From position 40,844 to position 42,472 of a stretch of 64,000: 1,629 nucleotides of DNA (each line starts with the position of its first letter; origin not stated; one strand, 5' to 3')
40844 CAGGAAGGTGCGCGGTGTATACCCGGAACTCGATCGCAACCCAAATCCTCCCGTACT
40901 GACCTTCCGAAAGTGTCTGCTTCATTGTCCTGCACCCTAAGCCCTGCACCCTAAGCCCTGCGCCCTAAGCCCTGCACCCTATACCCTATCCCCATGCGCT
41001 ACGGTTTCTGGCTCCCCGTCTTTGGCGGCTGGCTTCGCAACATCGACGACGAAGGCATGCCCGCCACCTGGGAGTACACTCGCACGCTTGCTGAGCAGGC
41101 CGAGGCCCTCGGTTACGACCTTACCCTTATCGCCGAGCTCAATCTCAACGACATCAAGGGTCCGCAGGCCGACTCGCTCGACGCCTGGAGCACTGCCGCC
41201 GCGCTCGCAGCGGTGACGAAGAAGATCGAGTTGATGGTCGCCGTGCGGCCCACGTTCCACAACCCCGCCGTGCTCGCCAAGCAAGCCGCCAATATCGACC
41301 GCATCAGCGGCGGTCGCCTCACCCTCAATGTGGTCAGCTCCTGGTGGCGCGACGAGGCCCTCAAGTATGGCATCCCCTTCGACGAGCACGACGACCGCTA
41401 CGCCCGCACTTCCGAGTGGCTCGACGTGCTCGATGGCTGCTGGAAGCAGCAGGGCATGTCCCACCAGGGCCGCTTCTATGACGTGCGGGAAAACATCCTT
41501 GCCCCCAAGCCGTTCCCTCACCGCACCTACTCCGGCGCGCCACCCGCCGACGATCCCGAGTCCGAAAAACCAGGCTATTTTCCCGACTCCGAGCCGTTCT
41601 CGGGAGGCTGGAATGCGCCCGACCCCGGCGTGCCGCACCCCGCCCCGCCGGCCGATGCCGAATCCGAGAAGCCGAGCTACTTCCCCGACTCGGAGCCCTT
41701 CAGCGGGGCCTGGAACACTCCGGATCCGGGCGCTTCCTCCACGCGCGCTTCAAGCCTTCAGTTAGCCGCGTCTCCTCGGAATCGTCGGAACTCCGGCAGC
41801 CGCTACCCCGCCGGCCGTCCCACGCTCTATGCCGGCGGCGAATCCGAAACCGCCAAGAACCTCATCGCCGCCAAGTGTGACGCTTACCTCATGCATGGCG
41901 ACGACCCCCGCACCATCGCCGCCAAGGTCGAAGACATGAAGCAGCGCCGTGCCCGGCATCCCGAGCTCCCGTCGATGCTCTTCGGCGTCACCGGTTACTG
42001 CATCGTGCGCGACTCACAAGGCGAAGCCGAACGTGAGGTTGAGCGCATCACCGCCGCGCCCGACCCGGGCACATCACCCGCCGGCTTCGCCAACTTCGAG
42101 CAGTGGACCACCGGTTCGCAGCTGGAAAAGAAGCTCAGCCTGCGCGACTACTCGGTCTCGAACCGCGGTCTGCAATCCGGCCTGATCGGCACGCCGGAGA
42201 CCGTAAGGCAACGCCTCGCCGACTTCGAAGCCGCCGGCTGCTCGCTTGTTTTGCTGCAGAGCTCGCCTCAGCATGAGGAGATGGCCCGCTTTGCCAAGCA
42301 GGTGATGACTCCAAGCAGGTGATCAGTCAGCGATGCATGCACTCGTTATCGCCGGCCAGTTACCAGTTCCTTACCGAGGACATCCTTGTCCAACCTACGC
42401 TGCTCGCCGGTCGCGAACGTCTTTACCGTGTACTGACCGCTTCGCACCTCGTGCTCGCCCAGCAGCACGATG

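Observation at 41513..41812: Recoded tandem peptide repeat inserted into a flavin monooxygenase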

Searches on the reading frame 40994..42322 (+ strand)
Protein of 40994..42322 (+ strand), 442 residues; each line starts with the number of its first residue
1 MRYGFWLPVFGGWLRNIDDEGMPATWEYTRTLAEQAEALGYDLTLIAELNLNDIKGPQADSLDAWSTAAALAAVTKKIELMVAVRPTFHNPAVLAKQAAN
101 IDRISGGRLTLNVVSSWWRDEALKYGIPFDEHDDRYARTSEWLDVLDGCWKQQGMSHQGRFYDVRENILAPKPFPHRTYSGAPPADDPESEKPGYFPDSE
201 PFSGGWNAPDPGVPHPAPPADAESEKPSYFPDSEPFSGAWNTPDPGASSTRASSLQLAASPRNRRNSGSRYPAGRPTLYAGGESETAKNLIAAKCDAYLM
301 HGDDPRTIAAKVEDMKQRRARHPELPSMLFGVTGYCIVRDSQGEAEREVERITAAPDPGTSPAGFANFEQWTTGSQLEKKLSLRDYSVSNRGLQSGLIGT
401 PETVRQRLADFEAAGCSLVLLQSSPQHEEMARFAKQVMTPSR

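Call 4: search_protein_families(library=pfam, proteins=[window:40994-42322:+], max_evalue=0.1)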
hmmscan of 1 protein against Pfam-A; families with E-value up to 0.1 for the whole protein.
window:40994-42322:+ (442 aa): 2 families
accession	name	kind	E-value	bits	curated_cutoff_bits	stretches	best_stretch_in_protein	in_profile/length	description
PF00296.26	Bac_luciferase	-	4.8e-56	190.8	27.9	2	21-182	19-172/314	Luciferase-like monooxygenase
PF13714.12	PEP_mutase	-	0.058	13.4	31.5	0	403-440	158-195/240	Phosphoenolpyruvate phosphomutase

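Call 5: search_protein_families(library=ncbifam, proteins=[window:40994-42322:+], max_evalue=0.01)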
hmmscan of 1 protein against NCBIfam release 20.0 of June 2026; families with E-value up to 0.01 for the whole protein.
window:40994-42322:+ (442 aa): 25 families
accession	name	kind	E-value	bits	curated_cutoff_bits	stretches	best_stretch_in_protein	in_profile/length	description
TIGR04021.1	LLM_DMSO2_sfnG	equivalog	5.9e-59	200.2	382.95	2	2-176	2-175/350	dimethylsulfone monooxygenase SfnG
TIGR03565.1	alk_sulf_monoox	equivalog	1.6e-42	145.8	518.2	2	18-169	18-159/346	FMNH2-dependent alkanesulfonate monooxygenase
NF001939.1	PRK00719.1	subfamily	3.7e-41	141.2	510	2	18-170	18-160/373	alkanesulfonate monooxygenase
TIGR03560.1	F420_Rv1855c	subfamily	8.5e-33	114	231.4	1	24-174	10-163/227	TIGR03560 family F420-dependent LLM class oxidoreductase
TIGR03619.1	F420_Rv2161c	subfamily_domain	1.7e-29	103.1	166.9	1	32-174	3-154/247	TIGR03619 family F420-dependent LLM class oxidoreductase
TIGR03860.1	FMN_nitrolo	subfamily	2.4e-28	99.1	279.7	2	12-151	14-161/422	NtaA/DmoA family FMN-dependent monooxygenase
TIGR03612.1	RutA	equivalog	5.8e-20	72.1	498.3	1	2-174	2-179/355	pyrimidine utilization protein A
TIGR03621.1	F420_MSMEG_2516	subfamily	3e-15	56.1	213.15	1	29-160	16-139/295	TIGR03621 family F420-dependent LLM class oxidoreductase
TIGR03571.1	lucif_BA3436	subfamily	7.8e-15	54.9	303.9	1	4-174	14-178/304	TIGR03571 family LLM class oxidoreductase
TIGR03856.1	F420_MSMEG_2906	subfamily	2.6e-12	46.8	243.7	1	25-143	14-133/249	LLM class F420-dependent oxidoreductase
TIGR03559.1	F420_Rv3520c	subfamily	5.2e-11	42.2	335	1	36-164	22-139/325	LLM class F420-dependent oxidoreductase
TIGR03557.1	F420_G6P_family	subfamily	1.5e-10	40.7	210.4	1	33-167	19-153/316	TIGR03557 family F420-dependent LLM class oxidoreductase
TIGR03564.1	F420_MSMEG_4879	subfamily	1.8e-09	37.6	234.25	1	57-166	19-126/265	TIGR03564 family F420-dependent LLM class oxidoreductase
TIGR04020.1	seco_metab_LLM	subfamily_domain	3e-08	33.2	244.45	1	67-173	56-160/341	MupA/Atu3671 family FMN-dependent luciferase-like monooxygenase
TIGR04024.1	F420_NP1902A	hypoth_equivalog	2.2e-06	26.6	345.4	1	32-164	20-140/330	TIGR04024 family LLM class F420-dependent oxidoreductase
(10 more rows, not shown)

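Call 6: find_homologous_proteins(query=window:40994-42319:+)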
Query window:40994-42319:+ (442 aa): 8000 proteins with E <= 0.001 among 8000 candidates; the best 120 are listed.
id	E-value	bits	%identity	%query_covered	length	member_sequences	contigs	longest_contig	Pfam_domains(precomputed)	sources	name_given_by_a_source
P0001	0.0e+0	1025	100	100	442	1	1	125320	PF00296.27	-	-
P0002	5.3e-255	864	84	99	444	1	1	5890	PF00296.27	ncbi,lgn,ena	-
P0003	7.8e-209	712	81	48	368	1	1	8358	PF00296.27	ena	-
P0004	5.4e-207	706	74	99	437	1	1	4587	PF00296.27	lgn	-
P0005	4.0e-206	703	67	100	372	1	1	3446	PF00296.27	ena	-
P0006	4.1e-205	700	90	41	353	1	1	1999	PF00296.27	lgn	-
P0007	7.4e-203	693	87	41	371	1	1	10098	PF00296.27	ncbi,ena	-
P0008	8.1e-203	692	73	99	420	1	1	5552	PF00296.27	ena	-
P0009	4.5e-202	690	71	100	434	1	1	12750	PF00296.27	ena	-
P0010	7.5e-202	689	79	45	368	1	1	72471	PF00296.27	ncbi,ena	-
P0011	8.1e-202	689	70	99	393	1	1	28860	PF00296.27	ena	-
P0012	8.5e-202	689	79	46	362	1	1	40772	PF00296.27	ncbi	ncbi:MAG: LLM class flavin-dependent oxidoreductase [Janthinobacterium lividum]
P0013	8.7e-201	686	87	41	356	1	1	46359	PF00296.27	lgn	-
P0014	1.1e-200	685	76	46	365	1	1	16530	PF00296.27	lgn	-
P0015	1.2e-200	685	72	99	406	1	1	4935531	PF00296.27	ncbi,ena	-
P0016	1.7e-200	685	70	99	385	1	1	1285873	PF00296.27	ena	-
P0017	5.0e-200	683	86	41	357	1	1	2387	PF00296.27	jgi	jgi:dimethylsulfone monooxygenase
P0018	1.4e-199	682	70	99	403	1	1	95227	PF00296.27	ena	-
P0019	1.7e-199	682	86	41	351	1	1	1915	PF00296.27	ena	-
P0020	1.9e-199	681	87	41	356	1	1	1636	PF00296.27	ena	-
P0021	2.1e-199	681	88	41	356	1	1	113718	PF00296.27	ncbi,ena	-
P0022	2.2e-199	681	85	41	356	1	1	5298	PF00296.27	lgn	-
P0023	5.6e-199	680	86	41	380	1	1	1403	PF00296.27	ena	-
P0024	9.3e-199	679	71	100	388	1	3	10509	PF00296.27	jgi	jgi:dimethylsulfone monooxygenase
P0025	1.1e-198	679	85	41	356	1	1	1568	PF00296.27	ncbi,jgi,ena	-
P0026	1.5e-198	678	85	41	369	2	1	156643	PF00296.27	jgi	jgi:FMNH2-dependent dimethyl sulfone monooxygenase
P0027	1.7e-198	678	64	100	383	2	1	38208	PF00296.27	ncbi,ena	-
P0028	2.1e-198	678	86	43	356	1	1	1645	PF00296.27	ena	-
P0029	3.1e-198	677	87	41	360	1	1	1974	PF00296.27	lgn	-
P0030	3.3e-198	677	85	43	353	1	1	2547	PF00296.27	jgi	jgi:dimethylsulfone monooxygenase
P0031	5.2e-198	677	78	46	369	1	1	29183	PF00296.27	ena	-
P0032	8.4e-198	676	70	99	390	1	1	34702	PF00296.27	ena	-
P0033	9.0e-198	676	71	99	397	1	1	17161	PF00296.27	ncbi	-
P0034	9.3e-198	676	84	41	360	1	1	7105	PF00296.27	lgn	-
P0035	9.4e-198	676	62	99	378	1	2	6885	PF00296.27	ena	-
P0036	1.8e-197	675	86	41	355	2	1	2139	PF00296.27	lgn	-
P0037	1.8e-197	675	70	99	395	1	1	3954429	PF00296.27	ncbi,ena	-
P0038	2.1e-197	675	85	41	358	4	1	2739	PF00296.27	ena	-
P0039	3.5e-197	674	70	100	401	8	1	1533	PF00296.27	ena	-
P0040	4.0e-197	674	66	100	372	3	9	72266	PF00296.27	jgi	jgi:FMNH2-dependent dimethyl sulfone monooxygenase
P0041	6.2e-197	673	78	46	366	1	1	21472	PF00296.27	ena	-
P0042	6.3e-197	673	71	100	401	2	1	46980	PF00296.27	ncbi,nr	ncbi:MAG: LLM class flavin-dependent oxidoreductase [Acidobacteria bacterium]|nr:LLM class flavin-de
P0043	6.5e-197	673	86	41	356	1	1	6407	PF00296.27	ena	-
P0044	7.1e-197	673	85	43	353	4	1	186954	PF00296.27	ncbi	-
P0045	7.7e-197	673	85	42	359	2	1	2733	PF00296.27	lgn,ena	-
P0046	8.3e-197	673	70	100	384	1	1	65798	PF00296.27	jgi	jgi:FMNH2-dependent dimethyl sulfone monooxygenase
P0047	8.3e-197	673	86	43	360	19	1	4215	PF00296.27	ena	-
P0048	1.3e-196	672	62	99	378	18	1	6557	PF00296.27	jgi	jgi:dimethylsulfone monooxygenase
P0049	1.5e-196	672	68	99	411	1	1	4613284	PF00296.27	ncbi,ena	-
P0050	1.5e-196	672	84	41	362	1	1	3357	PF00296.27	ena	-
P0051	1.7e-196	672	76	46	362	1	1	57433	PF00296.27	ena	-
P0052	1.7e-196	672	82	40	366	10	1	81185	PF00296.27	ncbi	-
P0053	1.8e-196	672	87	39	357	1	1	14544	PF00296.27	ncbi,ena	-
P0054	2.5e-196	671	86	41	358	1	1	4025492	PF00296.27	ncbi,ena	-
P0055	3.0e-196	671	69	99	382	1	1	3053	PF00296.27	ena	-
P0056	3.4e-196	671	71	99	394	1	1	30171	PF00296.27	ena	-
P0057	3.9e-196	670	70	99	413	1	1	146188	PF00296.27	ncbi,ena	-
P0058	4.1e-196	670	70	99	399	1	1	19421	PF00296.27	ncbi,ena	-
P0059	6.0e-196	670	87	39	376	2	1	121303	PF00296.27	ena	-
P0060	8.3e-196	669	88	40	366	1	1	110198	PF00296.27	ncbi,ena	-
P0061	8.9e-196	669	85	43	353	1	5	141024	PF00296.27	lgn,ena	-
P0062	9.0e-196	669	70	100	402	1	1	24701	PF00296.27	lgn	-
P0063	9.6e-196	669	70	99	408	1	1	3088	PF00296.27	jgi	jgi:FMNH2-dependent dimethyl sulfone monooxygenase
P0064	1.1e-195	669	85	43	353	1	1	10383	PF00296.27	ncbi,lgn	-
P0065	1.4e-195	669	62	100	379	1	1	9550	PF00296.27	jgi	jgi:FMNH2-dependent dimethyl sulfone monooxygenase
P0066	3.1e-195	667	86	41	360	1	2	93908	PF00296.27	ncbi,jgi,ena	jgi:FMNH2-dependent dimethyl sulfone monooxygenase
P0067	3.8e-195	667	87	39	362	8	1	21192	PF00296.27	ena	-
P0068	4.0e-195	667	81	45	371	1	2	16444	PF00296.27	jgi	jgi:FMNH2-dependent dimethyl sulfone monooxygenase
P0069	4.4e-195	667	83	42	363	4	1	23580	PF00296.27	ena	-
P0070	5.1e-195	667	84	41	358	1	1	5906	PF00296.27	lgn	-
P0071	5.7e-195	667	83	41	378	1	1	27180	PF00296.27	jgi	jgi:FMNH2-dependent dimethyl sulfone monooxygenase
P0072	7.0e-195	666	82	44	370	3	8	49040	PF00296.27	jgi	jgi:FMNH2-dependent dimethyl sulfone monooxygenase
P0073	8.3e-195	666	67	100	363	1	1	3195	PF00296.27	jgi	jgi:FMNH2-dependent dimethyl sulfone monooxygenase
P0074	8.9e-195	666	84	41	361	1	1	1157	PF00296.27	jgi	jgi:dimethylsulfone monooxygenase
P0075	1.2e-194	666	69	99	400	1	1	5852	PF00296.27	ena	-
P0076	1.2e-194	665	75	46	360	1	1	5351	PF00296.27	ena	-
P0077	1.3e-194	665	86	41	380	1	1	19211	PF00296.27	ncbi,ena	-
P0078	1.4e-194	665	69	99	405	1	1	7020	PF00296.27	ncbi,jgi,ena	jgi:FMNH2-dependent dimethyl sulfone monooxygenase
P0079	1.5e-194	665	85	41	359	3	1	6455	PF00296.27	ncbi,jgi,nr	ncbi:MAG TPA: LLM class flavin-dependent oxidoreductase [Acidobacteriaceae bacterium]|jgi:FMNH2-depe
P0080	1.6e-194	665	85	42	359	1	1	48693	PF00296.27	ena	-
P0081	1.7e-194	665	70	99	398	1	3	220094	PF00296.27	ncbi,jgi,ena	jgi:FMNH2-dependent dimethyl sulfone monooxygenase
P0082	1.8e-194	665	66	99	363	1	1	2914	PF00296.27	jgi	jgi:FMNH2-dependent dimethyl sulfone monooxygenase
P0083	1.8e-194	665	85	41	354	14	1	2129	PF00296.27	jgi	jgi:FMNH2-dependent dimethyl sulfone monooxygenase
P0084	2.4e-194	664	81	41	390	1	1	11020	PF00296.27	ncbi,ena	-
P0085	2.6e-194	664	78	45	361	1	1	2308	PF00296.27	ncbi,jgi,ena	jgi:FMNH2-dependent dimethyl sulfone monooxygenase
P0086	3.0e-194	664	85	41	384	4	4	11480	PF00296.27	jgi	jgi:FMNH2-dependent dimethyl sulfone monooxygenase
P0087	4.4e-194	664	67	99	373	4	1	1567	PF00296.27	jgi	jgi:FMNH2-dependent dimethyl sulfone monooxygenase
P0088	4.7e-194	664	87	41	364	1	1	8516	PF00296.27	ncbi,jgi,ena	jgi:FMNH2-dependent dimethyl sulfone monooxygenase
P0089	5.8e-194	663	85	41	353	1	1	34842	PF00296.27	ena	-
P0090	6.6e-194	663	85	41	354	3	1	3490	PF00296.27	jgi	jgi:FMNH2-dependent dimethyl sulfone monooxygenase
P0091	7.7e-194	663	83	41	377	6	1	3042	PF00296.27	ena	-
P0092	8.1e-194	663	65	100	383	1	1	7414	PF00296.27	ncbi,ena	-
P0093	8.5e-194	663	84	41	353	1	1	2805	PF00296.27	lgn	-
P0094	8.8e-194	663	83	42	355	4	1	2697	PF00296.27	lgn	-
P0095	9.5e-194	663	84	41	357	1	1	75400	PF00296.27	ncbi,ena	-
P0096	1.1e-193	662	67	100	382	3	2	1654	PF00296.27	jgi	jgi:FMNH2-dependent dimethyl sulfone monooxygenase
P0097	1.3e-193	662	86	39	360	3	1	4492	PF00296.27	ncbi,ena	-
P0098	1.3e-193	662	84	41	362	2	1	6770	PF00296.27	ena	-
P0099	1.4e-193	662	84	41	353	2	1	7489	PF00296.27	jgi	jgi:FMNH2-dependent dimethyl sulfone monooxygenase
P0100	1.9e-193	662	85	43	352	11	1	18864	PF00296.27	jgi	jgi:dimethylsulfone monooxygenase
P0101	2.0e-193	661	84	41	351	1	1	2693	PF00296.27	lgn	-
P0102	2.2e-193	661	87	39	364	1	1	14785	PF00296.27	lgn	-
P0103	2.5e-193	661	70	99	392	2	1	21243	PF00296.27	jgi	jgi:FMNH2-dependent dimethyl sulfone monooxygenase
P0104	3.3e-193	661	86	41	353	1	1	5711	PF00296.27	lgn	-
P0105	3.8e-193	661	84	41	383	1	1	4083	PF00296.27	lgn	-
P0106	4.0e-193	660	84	41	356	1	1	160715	PF00296.27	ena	-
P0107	4.1e-193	660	65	99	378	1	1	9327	PF00296.27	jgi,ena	-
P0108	4.2e-193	660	85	41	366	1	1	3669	PF00296.27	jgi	jgi:FMNH2-dependent dimethyl sulfone monooxygenase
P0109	4.5e-193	660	82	43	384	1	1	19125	PF00296.27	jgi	jgi:FMNH2-dependent dimethyl sulfone monooxygenase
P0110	4.9e-193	660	84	41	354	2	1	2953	PF00296.27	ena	-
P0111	4.9e-193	660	78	45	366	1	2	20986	PF00296.27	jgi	jgi:FMNH2-dependent dimethyl sulfone monooxygenase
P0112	5.0e-193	660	86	41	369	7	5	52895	PF00296.27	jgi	jgi:FMNH2-dependent dimethyl sulfone monooxygenase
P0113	5.3e-193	660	72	51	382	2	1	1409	PF00296.27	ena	-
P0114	5.5e-193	660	86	41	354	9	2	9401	PF00296.27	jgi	-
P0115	5.6e-193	660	57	100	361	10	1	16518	PF00296.27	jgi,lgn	-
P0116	6.0e-193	660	67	99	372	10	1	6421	PF00296.27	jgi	-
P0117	6.1e-193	660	87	38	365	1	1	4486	PF00296.27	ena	-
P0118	6.6e-193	660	84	41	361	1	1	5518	PF00296.27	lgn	-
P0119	6.9e-193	660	86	41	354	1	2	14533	PF00296.27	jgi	-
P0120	7.0e-193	660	84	41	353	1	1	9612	PF00296.27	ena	-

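Call 13: find_encoding_contigs(protein=P0002, flank=3000, max_places=3)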
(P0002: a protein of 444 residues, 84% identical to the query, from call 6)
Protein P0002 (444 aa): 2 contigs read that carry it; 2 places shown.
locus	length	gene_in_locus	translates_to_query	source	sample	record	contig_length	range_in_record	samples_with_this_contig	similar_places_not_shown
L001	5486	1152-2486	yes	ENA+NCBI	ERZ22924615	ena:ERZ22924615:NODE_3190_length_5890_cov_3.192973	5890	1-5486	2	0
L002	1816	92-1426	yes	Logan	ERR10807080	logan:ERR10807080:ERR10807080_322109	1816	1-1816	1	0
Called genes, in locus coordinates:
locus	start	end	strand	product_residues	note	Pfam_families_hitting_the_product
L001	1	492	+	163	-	?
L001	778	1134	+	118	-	PF10387:DUF2442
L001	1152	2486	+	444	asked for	PF00296:Bac_luciferase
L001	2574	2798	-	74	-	-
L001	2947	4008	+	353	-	PF00563:EAL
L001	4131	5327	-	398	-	PF01270:Glyco_hydro_8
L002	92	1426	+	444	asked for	PF00296:Bac_luciferase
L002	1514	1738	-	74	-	-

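Call 14: search_solved_structures(query=window:40994-42319:+, show_alignments=1)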
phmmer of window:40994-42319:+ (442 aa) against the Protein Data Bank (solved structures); distinct sequences matched with E-value up to 0.001: 27.
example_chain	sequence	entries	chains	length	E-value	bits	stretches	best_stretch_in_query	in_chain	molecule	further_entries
3rao_A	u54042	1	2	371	2.4e-113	382.6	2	2-175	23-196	Putative Luciferase-like Monooxygenase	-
8vw6_A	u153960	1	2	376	5.1e-94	318.9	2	1-176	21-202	Alkanesulfonate monooxygenase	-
8t0u_A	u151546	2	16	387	6e-40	140.7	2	2-173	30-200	FMNH(2)-dependent dimethylsulfone monooxygenase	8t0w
7jv3_A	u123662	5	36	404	9.7e-30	107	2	6-165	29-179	Alkanesulfonate monooxygenase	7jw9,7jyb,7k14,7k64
1nqk_A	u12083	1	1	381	3.3e-27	98.7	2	6-166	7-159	Alkanesulfonate monooxygenase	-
1m41_A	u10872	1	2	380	3.4e-27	98.6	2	6-166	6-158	FMNH2-dependent alkanesulfonate monooxygenase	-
7oh2_A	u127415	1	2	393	1.2e-18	70.4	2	17-171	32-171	Alkanesulfonate monooxygenase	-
7olf_A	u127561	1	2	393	6.4e-17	64.8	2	30-166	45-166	Methanesulfonate sulfonatase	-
6sgl_AAA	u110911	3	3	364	7.9e-17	64.5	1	1-214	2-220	Pyrimidine monooxygenase RutA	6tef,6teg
6sgg_AAA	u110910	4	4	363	8e-17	64.4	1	1-214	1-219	Pyrimidine monooxygenase RutA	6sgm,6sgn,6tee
5wan_A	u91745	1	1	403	1e-16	64.1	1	1-214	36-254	Pyrimidine monooxygenase RutA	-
3sdo_A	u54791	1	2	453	8.5e-16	61.1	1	60-152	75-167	Nitrilotriacetate monooxygenase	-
7e36_B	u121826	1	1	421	4.1e-15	58.8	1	66-174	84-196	FMN-dependent oxidoreductase (Nitrilotriacetate monooxygenase family)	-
1yw1_A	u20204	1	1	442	1.4e-14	57.1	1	61-152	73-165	PROTEIN YTNJ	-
6ask_A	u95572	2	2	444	1.4e-14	57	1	61-152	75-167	Putative monooxygenase MoxC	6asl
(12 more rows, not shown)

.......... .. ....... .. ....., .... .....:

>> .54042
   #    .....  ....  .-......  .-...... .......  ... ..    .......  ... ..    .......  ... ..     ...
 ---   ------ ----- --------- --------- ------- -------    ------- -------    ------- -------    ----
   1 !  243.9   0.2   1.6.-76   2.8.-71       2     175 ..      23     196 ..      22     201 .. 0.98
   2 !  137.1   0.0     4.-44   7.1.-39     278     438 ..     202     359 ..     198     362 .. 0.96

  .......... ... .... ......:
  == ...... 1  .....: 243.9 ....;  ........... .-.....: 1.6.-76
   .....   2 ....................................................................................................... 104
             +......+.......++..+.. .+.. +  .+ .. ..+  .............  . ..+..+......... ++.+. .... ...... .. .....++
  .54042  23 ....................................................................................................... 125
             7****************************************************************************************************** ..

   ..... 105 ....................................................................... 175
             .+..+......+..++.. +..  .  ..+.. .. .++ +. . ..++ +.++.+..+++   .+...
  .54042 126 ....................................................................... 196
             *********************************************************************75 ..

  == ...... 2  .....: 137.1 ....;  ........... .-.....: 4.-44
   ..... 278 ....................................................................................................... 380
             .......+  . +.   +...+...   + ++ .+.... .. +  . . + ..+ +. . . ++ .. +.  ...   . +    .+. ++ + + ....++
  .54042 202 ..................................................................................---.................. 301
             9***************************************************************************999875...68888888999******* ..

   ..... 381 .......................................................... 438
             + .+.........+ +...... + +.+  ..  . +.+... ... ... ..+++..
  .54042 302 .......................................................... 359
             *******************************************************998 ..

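Call 29: find_encoding_contigs(protein=P0009, flank=10000, max_places=1)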
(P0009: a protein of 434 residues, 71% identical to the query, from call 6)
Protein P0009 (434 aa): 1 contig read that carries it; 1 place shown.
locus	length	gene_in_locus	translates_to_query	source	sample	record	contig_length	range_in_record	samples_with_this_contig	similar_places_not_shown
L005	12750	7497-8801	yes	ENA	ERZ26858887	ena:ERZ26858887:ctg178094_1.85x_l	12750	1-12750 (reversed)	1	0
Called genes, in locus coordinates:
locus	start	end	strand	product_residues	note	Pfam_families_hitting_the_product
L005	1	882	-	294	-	?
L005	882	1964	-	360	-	PF13559:DUF4129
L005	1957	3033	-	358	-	-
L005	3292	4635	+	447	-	PF01590:GAF, PF13185:GAF_2, PF13492:GAF_3 (weak), PF00989:PAS (weak), PF08447:PAS_3, PF00512:HisKA (weak)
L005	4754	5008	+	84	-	PF02518:HATPase_c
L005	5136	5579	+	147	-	PF00072:Response_reg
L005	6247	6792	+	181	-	-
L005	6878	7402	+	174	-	-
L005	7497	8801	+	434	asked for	PF00296:Bac_luciferase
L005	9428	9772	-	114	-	-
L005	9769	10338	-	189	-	-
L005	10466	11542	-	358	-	PF03544:TonB_C (faint)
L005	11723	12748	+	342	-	?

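Call 30: find_encoding_contigs(protein=P0015, flank=10000, max_places=1)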
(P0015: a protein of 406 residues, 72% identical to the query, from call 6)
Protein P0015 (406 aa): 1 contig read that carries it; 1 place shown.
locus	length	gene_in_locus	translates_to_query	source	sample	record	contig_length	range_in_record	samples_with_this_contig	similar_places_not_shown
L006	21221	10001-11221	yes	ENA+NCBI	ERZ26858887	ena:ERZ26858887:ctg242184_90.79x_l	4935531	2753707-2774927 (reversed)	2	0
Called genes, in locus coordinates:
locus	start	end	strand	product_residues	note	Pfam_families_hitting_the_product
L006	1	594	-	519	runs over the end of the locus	PF01882:DUF58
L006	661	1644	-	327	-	PF07726:AAA_3, PF07728:AAA_5, PF17863:AAA_lid_2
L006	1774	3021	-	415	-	PF14258:DUF4350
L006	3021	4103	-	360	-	PF13559:DUF4129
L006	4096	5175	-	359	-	-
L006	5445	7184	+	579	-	PF01590:GAF, PF13185:GAF_2, PF00989:PAS (weak), PF08447:PAS_3, PF00512:HisKA (weak), PF02518:HATPase_c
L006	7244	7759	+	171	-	PF00072:Response_reg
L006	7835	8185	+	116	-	PF05635:23S_rRNA_IVP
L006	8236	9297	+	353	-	-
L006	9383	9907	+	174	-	-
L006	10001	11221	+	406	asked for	PF00296:Bac_luciferase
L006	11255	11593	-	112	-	-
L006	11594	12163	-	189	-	-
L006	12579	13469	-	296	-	-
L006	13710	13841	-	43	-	-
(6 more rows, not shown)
